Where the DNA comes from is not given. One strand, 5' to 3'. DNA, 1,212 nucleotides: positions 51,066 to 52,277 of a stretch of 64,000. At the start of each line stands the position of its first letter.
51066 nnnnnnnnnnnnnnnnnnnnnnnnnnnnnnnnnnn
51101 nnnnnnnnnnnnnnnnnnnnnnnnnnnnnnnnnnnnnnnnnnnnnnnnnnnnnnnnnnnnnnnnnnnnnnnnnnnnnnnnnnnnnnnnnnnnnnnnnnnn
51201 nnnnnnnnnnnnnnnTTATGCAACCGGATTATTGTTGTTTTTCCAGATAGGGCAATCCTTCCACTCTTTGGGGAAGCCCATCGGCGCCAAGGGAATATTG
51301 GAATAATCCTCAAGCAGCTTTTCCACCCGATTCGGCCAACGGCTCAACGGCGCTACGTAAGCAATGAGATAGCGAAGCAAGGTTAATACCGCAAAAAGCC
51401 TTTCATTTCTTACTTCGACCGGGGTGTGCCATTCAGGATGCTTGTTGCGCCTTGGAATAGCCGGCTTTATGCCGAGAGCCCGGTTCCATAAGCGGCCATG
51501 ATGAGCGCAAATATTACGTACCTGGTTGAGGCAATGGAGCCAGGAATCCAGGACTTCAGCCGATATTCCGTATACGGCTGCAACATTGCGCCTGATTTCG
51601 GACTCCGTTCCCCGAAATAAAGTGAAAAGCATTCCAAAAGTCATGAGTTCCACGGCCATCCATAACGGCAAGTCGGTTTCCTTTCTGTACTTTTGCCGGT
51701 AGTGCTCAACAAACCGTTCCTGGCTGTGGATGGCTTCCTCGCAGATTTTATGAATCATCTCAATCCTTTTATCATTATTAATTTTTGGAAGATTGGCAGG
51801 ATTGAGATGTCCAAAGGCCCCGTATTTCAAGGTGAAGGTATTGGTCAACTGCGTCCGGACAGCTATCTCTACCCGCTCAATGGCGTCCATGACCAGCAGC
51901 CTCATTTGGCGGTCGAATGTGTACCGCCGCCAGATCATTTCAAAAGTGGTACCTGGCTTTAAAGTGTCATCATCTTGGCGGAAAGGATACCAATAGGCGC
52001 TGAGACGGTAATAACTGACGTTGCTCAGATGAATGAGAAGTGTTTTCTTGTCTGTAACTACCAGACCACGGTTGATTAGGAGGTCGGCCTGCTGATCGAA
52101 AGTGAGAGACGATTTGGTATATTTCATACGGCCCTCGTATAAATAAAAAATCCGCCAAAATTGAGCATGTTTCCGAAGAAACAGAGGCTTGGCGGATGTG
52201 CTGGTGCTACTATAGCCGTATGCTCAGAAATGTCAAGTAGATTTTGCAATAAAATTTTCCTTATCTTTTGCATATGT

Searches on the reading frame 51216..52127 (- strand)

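Call 63: search_protein_families(library=pfam, proteins=[window:51216-52127:-], max_evalue=0.001)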
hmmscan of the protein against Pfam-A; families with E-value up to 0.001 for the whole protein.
window:51216-52127:- (303 aa): 1 family
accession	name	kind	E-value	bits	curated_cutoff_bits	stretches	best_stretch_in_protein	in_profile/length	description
PF07751.16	Abi_2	-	9.8e-59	199.2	25.6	1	33-215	2-184/184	Abi-like protein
